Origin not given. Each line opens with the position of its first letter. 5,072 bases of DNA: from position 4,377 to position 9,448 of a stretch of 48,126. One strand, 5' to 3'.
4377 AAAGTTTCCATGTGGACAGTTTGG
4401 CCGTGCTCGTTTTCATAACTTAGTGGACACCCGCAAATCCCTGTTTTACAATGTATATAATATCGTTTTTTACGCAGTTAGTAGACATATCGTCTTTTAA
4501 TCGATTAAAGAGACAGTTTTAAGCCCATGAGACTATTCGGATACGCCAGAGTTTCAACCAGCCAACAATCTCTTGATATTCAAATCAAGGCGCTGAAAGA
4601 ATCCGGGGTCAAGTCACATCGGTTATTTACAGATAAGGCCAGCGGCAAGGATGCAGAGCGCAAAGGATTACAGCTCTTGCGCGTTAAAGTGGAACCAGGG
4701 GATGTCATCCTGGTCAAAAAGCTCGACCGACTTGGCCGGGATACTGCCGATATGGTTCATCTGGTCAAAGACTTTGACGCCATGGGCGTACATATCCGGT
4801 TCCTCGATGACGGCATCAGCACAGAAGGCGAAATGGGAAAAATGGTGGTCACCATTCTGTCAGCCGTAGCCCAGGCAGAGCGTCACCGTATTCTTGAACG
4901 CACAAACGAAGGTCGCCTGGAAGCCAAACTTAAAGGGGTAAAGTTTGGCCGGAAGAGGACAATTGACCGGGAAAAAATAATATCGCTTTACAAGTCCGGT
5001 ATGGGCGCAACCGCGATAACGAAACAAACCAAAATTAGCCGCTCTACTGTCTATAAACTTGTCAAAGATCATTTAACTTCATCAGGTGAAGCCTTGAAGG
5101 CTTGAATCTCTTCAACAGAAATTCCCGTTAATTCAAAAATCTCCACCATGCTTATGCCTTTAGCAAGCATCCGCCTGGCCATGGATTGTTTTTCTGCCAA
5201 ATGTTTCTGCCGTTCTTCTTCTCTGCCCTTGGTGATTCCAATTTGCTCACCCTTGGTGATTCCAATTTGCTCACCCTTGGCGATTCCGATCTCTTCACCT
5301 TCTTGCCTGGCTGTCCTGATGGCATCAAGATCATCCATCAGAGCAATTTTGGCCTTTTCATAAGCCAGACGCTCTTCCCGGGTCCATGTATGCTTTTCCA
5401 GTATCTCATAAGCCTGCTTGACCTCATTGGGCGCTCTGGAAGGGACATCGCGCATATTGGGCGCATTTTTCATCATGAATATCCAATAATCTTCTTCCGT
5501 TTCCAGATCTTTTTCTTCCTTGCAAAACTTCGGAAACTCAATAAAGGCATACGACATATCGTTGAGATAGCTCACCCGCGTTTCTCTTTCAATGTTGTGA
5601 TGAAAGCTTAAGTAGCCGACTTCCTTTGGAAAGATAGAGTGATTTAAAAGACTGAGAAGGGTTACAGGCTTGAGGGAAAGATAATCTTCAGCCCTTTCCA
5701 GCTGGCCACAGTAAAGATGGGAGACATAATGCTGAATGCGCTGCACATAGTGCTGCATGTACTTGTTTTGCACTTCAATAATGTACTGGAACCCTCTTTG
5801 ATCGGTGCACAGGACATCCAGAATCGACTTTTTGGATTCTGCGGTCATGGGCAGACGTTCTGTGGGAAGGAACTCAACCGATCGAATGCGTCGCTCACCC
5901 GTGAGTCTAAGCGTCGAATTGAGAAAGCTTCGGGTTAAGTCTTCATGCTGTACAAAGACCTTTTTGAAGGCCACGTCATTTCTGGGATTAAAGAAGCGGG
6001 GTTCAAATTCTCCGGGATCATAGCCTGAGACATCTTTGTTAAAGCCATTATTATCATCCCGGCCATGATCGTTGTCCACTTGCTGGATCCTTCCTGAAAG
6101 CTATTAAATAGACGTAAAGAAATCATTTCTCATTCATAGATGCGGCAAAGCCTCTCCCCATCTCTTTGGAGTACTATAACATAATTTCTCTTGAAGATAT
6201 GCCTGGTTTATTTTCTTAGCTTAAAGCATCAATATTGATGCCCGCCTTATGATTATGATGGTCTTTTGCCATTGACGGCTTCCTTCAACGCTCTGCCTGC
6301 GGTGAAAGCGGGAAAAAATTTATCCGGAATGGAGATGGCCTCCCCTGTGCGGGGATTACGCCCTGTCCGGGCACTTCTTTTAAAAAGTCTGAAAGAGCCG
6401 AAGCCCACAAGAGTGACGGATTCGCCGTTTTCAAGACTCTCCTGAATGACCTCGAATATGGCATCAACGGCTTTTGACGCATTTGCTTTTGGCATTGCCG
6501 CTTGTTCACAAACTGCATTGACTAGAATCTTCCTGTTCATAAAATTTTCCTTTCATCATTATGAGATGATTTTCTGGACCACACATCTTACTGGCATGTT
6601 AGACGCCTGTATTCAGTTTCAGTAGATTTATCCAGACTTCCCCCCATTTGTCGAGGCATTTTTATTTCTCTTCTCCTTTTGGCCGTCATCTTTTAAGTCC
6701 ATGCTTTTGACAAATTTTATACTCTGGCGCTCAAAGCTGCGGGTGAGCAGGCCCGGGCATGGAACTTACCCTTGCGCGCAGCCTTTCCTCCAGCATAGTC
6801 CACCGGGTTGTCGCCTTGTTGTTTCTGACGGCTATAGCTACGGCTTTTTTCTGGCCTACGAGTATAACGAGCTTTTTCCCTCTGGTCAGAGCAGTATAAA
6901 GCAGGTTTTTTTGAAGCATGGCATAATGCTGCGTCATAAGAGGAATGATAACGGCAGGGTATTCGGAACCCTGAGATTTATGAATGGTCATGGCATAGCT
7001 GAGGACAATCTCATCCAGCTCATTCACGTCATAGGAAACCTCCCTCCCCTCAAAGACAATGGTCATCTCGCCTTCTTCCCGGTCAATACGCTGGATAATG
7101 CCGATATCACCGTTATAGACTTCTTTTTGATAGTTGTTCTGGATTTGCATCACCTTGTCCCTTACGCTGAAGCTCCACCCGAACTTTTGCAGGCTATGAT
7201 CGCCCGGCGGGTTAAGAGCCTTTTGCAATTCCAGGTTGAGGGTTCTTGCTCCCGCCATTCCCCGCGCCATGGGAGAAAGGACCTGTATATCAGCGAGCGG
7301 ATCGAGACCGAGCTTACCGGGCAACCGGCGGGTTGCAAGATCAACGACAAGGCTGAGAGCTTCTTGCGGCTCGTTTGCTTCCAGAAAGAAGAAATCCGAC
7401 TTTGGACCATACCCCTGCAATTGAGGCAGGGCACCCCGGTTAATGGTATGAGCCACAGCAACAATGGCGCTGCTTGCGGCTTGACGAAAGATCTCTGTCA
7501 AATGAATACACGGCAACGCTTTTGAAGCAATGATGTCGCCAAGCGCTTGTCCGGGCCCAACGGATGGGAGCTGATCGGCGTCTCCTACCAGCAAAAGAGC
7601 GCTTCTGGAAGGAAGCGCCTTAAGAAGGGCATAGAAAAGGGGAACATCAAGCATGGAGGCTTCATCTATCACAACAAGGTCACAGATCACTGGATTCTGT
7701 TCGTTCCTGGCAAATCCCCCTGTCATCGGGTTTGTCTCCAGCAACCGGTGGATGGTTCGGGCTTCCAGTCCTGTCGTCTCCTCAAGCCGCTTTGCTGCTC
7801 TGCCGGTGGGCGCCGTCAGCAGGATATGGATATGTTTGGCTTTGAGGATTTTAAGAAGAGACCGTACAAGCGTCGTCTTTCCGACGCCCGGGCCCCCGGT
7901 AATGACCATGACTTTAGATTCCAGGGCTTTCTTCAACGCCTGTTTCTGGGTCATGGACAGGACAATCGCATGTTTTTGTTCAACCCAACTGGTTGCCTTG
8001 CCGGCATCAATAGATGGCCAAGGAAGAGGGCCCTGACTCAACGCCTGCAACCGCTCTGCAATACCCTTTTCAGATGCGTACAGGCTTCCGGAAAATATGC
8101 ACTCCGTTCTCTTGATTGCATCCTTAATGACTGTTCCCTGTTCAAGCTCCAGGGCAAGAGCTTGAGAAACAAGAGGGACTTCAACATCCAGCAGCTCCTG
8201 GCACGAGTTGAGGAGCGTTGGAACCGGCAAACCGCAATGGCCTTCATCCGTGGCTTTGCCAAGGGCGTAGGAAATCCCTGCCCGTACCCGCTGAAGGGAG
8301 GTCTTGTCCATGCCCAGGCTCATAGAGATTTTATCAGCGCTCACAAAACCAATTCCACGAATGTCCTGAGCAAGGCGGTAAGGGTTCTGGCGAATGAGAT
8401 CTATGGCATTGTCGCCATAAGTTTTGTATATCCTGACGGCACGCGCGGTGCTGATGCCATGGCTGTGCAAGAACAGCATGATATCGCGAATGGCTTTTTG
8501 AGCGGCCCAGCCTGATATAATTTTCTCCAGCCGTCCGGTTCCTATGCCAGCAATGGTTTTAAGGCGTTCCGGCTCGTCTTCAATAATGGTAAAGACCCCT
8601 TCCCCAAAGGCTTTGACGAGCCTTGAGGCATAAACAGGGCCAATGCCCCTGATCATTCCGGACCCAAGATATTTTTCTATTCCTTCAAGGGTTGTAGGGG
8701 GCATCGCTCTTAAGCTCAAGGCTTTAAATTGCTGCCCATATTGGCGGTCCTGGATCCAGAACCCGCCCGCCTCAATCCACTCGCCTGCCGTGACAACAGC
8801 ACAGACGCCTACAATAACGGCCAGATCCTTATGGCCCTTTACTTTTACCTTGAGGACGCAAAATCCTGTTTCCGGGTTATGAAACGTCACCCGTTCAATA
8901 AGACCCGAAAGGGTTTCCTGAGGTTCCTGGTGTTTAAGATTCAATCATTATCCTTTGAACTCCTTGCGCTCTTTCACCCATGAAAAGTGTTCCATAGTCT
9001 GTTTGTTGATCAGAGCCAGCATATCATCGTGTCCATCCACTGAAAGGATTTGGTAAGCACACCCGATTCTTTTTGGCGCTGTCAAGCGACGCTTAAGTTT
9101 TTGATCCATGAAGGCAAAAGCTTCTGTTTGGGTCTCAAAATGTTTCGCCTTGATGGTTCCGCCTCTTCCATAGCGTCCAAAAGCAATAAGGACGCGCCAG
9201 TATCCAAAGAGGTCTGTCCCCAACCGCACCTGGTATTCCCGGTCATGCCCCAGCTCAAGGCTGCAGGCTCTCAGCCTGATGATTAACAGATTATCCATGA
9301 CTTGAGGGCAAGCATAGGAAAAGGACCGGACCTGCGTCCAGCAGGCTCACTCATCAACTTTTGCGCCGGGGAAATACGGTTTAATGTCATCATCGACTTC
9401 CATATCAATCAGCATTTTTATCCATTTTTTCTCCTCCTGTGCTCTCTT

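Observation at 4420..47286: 106-bp res-like inverted repeats bracket the whole 42.9-kb transfer/replication/partition block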

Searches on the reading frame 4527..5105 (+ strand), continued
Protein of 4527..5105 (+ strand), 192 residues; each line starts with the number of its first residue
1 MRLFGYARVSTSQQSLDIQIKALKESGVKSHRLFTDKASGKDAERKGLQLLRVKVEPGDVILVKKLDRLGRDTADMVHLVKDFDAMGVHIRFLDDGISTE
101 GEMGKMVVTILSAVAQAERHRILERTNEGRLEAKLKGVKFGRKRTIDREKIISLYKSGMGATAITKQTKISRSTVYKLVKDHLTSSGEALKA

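Call 27: find_homologous_proteins(query=window:4527-5102:+, max_evalue=1e-60)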
Query window:4527-5102:+ (192 aa): 2637 proteins with E <= 1e-60 among 8000 candidates; the best 120 are listed.
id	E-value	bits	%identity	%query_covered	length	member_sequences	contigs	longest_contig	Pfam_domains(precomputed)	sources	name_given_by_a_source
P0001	5.4e-114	396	100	100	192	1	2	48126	PF00239.27,PF13384.13,PF02796.22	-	-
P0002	8.0e-113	392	99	99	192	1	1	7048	PF00239.27,PF02796.22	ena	-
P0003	4.6e-111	386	97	100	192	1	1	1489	PF00239.27,PF02796.22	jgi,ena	-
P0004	1.9e-110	384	97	100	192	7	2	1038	PF00239.27,PF02796.22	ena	-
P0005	1.0e-107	375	95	99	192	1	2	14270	PF00239.27,PF02796.22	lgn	-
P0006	3.1e-99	348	90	95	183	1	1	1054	PF00239.27,PF02796.22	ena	-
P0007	4.4e-99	347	87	99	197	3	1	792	PF00239.27,PF02796.22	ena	-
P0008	4.5e-97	341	97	89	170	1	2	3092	PF00239.27,PF02796.22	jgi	-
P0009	1.6e-88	313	84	94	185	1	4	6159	PF00239.27,PF13384.13,PF02796.22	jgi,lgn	jgi:DNA invertase Pin-like site-specific DNA recombinase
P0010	2.0e-88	312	82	94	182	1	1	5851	PF00239.27,PF13518.13,PF02796.22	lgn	-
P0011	6.5e-88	311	82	96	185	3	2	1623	PF00239.27,PF02796.22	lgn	-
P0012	1.8e-87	309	81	95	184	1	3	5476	PF00239.27,PF02796.22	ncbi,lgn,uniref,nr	ncbi:recombinase family protein [Legionella fairfieldensis]|uniref:recombinase family protein n=1 Ta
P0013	2.1e-87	309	80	94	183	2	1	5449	PF00239.27,PF13384.13,PF02796.22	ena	-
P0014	2.4e-87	309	81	95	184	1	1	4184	PF00239.27,PF02796.22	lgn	-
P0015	2.7e-87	309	81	95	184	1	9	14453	PF00239.27,PF02796.22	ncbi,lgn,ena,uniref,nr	ncbi:recombinase family protein [Legionella rowbothamii]|uniref:recombinase family protein n=1 Tax=L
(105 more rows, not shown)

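Call 28: find_encoding_contigs(protein=P0001, flank=10000, max_places=10)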
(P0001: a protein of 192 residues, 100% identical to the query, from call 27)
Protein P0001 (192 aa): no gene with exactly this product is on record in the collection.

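Call 29: find_encoding_contigs(protein=P0002, flank=10000, max_places=10)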
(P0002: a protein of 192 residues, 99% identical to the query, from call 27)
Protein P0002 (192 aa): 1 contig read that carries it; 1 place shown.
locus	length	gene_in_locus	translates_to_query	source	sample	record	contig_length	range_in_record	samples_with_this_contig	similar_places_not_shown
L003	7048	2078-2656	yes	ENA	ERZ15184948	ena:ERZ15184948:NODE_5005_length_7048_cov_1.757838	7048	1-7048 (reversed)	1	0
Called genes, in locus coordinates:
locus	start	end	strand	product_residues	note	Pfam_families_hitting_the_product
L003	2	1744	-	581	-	?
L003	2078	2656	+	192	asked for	PF00239:Resolvase, PF02796:HTH_7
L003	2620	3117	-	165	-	PF27070:HTH_Rpn_C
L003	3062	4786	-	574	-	PF00239:Resolvase, PF07508:Recombinase, PF13408:Zn_ribbon_recom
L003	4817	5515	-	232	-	-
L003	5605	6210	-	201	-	PF12784:PDDEXK_2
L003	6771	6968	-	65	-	-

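Call 30: find_encoding_contigs(protein=P0005, flank=10000, max_places=10)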
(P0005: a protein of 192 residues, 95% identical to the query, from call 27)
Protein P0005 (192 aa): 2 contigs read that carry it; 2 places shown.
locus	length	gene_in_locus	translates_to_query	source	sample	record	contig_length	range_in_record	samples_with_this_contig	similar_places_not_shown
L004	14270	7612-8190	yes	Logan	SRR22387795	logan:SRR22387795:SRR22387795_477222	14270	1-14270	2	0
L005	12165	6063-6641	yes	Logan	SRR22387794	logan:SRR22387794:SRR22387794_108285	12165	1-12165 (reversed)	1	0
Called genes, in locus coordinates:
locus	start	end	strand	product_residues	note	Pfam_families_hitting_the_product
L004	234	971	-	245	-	PF12686:DUF3800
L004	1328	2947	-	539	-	-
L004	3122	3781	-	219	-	PF00239:Resolvase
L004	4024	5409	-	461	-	-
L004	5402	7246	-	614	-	PF13274:SocA_Panacea, PF07719:TPR_2 (faint)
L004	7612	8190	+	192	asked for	PF00239:Resolvase, PF02796:HTH_7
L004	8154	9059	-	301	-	PF12784:PDDEXK_2, PF27070:HTH_Rpn_C (weak)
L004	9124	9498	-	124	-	-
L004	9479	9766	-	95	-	PF00216:Bac_DNA_binding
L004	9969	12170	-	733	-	PF23139:OB_YrrC, PF14520:HHH_5 (weak), PF14490:HHH_RecD2, PF05970:PIF1 (weak), PF13245:AAA_19, PF13604:AAA_30, PF18335:SH3_13, PF13538:UvrD_C_2, +4 more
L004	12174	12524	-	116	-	-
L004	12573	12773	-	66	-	-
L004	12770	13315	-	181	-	PF03350:UPF0114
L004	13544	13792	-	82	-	PF06412:TraD (faint)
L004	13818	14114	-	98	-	-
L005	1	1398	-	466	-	?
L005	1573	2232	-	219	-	PF00239:Resolvase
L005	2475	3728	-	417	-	-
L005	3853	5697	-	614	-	PF13274:SocA_Panacea, PF07719:TPR_2 (faint)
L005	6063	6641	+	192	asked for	PF00239:Resolvase, PF02796:HTH_7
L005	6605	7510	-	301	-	PF12784:PDDEXK_2, PF27070:HTH_Rpn_C (weak)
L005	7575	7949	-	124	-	-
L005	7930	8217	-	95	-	PF00216:Bac_DNA_binding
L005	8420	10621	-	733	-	PF23139:OB_YrrC, PF14520:HHH_5 (weak), PF14490:HHH_RecD2, PF05970:PIF1 (weak), PF13245:AAA_19, PF13604:AAA_30, PF18335:SH3_13, PF13538:UvrD_C_2, +4 more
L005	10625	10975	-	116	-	-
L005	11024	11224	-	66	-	-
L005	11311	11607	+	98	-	-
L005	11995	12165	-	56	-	?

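Call 42: find_encoding_contigs(protein=P0008, flank=5000, max_places=6)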
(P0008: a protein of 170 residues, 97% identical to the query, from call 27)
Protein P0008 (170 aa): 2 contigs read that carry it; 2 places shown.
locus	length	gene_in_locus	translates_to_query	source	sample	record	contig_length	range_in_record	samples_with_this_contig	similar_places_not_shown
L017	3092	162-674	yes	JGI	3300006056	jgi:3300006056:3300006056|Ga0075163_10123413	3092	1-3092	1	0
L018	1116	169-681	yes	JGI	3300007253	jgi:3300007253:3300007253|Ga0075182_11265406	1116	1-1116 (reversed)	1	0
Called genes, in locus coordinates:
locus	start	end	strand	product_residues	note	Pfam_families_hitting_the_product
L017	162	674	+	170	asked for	PF00239:Resolvase, PF02796:HTH_7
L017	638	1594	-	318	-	PF12784:PDDEXK_2, PF27070:HTH_Rpn_C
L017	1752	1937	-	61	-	-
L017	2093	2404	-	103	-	PF00216:Bac_DNA_binding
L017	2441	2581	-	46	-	-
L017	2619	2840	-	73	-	-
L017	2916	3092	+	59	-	?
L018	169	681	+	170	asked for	PF00239:Resolvase, PF02796:HTH_7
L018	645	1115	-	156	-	?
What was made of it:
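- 5069..6079 (-): Rpn-family PD-(D/E)XK gene (336 aa). It converges on tnpR and overlaps it by 37 nt. The same arrangement occurs in L004, L005 and L017 (calls 30, 42).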

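Call 43: find_encoding_contigs(protein=P0003, flank=5000, max_places=6)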
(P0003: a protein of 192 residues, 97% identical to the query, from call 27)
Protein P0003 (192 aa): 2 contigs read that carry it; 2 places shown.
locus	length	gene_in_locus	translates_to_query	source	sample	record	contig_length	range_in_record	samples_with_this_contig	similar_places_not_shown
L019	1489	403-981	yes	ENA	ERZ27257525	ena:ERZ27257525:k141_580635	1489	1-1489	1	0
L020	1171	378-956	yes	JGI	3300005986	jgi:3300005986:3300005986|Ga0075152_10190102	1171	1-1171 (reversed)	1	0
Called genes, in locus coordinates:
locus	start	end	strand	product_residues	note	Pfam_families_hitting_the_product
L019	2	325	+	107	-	?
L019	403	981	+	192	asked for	PF00239:Resolvase, PF02796:HTH_7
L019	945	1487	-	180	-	?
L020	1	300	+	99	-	?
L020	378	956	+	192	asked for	PF00239:Resolvase, PF02796:HTH_7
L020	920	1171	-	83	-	?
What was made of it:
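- On Site-specific invertible segment (any recombinase): Relatives cover only the left junction (calls 29, 30, 43).
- The close relatives also lack tnpA next to res (calls 29, 30, 43).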

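Call 53: search_protein_families(library=pfam, proteins=[L004:5402-7246:-, L019:2-325:+], max_evalue=0.01)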
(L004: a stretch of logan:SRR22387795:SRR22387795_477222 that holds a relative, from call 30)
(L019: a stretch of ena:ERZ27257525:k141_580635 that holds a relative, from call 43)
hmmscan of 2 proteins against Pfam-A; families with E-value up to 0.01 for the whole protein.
L004:5402-7246:- (614 aa): 4 families
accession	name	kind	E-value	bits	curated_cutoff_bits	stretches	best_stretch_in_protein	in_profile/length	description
PF13274.11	SocA_Panacea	-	9.9e-11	43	25.7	1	87-186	1-112/113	Antitoxin SocA-like, Panacea domain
PF07719.23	TPR_2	-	9.7e-06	25.8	27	0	512-536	3-27/34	Tetratricopeptide repeat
PF13424.12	TPR_12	-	0.0019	18.8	30.1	0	417-444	4-31/77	Tetratricopeptide repeat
PF13181.12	TPR_8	-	0.0037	17.8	25.7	0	511-535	2-26/34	Tetratricopeptide repeat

L019:2-325:+ (107 aa): 0 families

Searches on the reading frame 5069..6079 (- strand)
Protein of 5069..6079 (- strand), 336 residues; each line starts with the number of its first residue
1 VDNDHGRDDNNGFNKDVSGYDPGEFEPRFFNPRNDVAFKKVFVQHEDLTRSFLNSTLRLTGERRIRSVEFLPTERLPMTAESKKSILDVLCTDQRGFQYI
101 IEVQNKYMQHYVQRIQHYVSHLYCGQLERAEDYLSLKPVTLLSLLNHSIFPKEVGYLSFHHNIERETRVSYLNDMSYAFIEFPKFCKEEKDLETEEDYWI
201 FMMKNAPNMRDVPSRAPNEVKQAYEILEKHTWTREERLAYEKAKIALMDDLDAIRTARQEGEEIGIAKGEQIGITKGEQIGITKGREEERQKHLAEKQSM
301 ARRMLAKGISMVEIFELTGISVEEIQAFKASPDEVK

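Call 8: search_protein_families(library=pfam, proteins=[window:5069-6079:-])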
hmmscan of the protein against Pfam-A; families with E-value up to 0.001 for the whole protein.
window:5069-6079:- (336 aa): 1 family
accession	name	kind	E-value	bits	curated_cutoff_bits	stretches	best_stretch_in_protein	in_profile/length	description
PF12784.13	PDDEXK_2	-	2.8e-39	135.6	27.4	1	32-257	1-229/229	PD-(D/E)XK nuclease family transposase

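Call 13: search_protein_families(library=ncbifam, proteins=[window:5069-6079:-])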
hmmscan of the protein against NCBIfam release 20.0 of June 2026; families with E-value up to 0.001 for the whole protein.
window:5069-6079:- (336 aa): 4 families
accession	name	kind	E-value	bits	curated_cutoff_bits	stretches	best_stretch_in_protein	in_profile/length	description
TIGR01784.1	T_den_put_tspse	subfamily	1.3e-27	97.3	52.1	1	34-327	2-272/273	Rpn family recombination-promoting nuclease/putative transposase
NF004266.1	PRK05687.1-1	equivalog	1.4e-05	24.6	260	1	233-304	28-100/230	flagellar assembly protein FliH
NF009925.1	PRK13386.1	equivalog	0.00017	20.9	192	0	259-294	56-91/228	flagellar assembly protein FliH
NF004270.2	PRK05687.2-1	equivalog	0.00051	19.7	180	1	246-306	33-95/223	flagellar assembly protein FliH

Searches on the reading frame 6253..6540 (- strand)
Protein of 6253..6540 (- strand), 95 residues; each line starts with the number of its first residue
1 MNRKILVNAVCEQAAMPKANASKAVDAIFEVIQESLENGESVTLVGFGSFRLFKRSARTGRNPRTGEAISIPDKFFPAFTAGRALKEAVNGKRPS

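Call 8: search_protein_families(library=pfam, proteins=[window:6253-6540:-])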
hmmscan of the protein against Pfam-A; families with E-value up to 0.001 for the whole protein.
window:6253-6540:- (95 aa): 3 families
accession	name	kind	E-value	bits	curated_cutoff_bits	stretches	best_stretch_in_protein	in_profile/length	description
PF00216.26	Bac_DNA_binding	-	6.9e-30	103.6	22.4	1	1-90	1-90/90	Bacterial DNA-binding protein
PF18291.6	HU-HIG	-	2.3e-05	24.9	26.2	1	2-71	33-101/125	HU domain fused to wHTH, Ig, or Glycine-rich motif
PF18175.6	HU-CCDC81_bac_2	-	8.6e-05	22.8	35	1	5-52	2-49/70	CCDC81-like prokaryotic HU domain 2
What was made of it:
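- Checked: HU: the gene at 6253-6540 is confirmed (Bac_DNA_binding 7e-30, call 8).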

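Call 13: search_protein_families(library=ncbifam, proteins=[window:6253-6540:-])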
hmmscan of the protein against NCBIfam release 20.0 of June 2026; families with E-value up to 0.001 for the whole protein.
window:6253-6540:- (95 aa): 7 families
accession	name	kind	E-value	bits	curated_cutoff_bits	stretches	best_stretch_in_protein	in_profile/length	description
NF007945.0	PRK10664.1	equivalog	1.9e-26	92.4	157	1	1-90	1-90/90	nucleoid-associated protein HU-beta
NF001222.0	PRK00199.1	equivalog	2e-23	82.4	115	1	5-92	5-93/95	integration host factor subunit beta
NF008023.0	PRK10753.1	equivalog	2.1e-23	82.5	162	1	1-89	1-89/90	nucleoid-associated protein HU-alpha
NF001401.0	PRK00285.1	equivalog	6e-23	80.9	111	1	3-93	8-98/103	integration host factor subunit alpha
TIGR00988.1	hip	equivalog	6.5e-22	77.7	119.95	1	6-91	6-92/94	integration host factor subunit beta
TIGR00987.1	himA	equivalog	2e-16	60.2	120.25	1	6-92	7-93/96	integration host factor subunit alpha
TIGR01201.1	HU_rel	subfamily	3.7e-05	23.7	68.6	1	5-54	35-84/170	HU family DNA-binding protein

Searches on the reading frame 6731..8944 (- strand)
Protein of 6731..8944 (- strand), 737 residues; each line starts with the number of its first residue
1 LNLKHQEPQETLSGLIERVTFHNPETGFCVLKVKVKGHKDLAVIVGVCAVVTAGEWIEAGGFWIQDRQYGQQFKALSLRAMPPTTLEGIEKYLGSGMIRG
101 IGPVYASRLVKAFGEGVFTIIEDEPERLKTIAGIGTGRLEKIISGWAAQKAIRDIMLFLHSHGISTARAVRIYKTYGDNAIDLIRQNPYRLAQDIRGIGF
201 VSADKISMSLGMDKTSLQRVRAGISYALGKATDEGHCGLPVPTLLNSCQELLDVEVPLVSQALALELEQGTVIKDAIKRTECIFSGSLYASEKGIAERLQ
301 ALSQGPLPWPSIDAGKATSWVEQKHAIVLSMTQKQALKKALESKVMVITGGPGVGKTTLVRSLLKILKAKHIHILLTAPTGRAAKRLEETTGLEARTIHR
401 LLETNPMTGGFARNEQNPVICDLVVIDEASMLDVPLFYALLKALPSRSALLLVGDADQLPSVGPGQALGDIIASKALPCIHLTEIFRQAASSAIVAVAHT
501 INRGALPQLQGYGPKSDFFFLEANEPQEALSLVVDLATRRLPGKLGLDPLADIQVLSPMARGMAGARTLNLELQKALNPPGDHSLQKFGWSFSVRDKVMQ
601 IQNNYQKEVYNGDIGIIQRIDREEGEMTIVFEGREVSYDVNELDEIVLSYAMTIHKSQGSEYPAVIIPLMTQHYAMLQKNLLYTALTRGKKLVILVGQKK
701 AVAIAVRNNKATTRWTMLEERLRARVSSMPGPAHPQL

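Call 8: search_protein_families(library=pfam, proteins=[window:6731-8944:-])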
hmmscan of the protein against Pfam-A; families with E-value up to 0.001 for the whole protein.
window:6731-8944:- (737 aa): 19 families
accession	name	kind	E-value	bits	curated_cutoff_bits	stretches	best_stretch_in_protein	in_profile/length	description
PF13245.12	AAA_19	-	3.1e-46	157.3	25.1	1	333-464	1-134/134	AAA domain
PF13604.12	AAA_30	-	6.6e-41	140.6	27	1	329-509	2-177/191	AAA domain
PF14490.11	HHH_RecD2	-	4.6e-36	123.1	27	1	149-237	2-91/92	ATP-dependent RecD2 DNA helicase HHH domain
PF18335.7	SH3_13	-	1.8e-22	79.3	41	1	569-631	1-65/65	ATP-dependent RecD-like DNA helicase SH3 domain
PF23139.1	OB_YrrC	-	2.3e-21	76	27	1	10-81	2-74/76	ATP-dependent DNA helicase YrrC, OB-fold domain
PF13538.12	UvrD_C_2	-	2.1e-19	69.6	27.4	1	649-696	2-52/52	UvrD-like helicase C-terminal domain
PF01443.25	Viral_helicase1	-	4.7e-13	49.9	21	2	347-461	2-99/228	Viral superfamily 1 RNA helicase core domain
PF14520.12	HHH_5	-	9.4e-11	42.5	27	1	98-146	7-55/57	Helix-hairpin-helix domain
PF13086.12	AAA_11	-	5e-10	40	27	1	331-383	4-64/257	AAA domain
PF05970.20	PIF1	-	4.8e-07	30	25.9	1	329-443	2-125/223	PIF1-like helicase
PF13401.12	AAA_22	-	1.4e-06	29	27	1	344-441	6-105/130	AAA domain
PF05127.21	NAT10_TcmA_helicase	-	3.9e-06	27.3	22.7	1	347-443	1-112/176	RNA cytidine acetyltransferase NAT10/TcmA, helicase domain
PF13191.12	AAA_16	-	2.1e-05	25.5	32.6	1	337-380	16-61/167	AAA ATPase domain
PF20720.3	nSTAND3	-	3.1e-05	24.2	27.2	1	334-371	8-45/155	Novel STAND NTPase 3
PF03193.22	RsgA_GTPase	-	7.6e-05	23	30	1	332-381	95-144/174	RsgA GTPase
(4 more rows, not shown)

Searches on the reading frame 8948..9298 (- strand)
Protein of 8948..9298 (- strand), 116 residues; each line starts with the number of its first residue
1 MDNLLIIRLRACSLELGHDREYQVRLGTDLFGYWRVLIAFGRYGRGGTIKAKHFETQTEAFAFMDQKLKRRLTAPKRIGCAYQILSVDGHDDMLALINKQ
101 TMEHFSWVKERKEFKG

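Call 8: search_protein_families(library=pfam, proteins=[window:8948-9298:-])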
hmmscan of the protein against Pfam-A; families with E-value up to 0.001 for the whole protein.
window:8948-9298:- (116 aa): 1 family
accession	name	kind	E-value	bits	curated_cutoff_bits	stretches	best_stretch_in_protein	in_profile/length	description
PF05406.20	WGR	-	1.3e-05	25.7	22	1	18-71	14-67/79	WGR domain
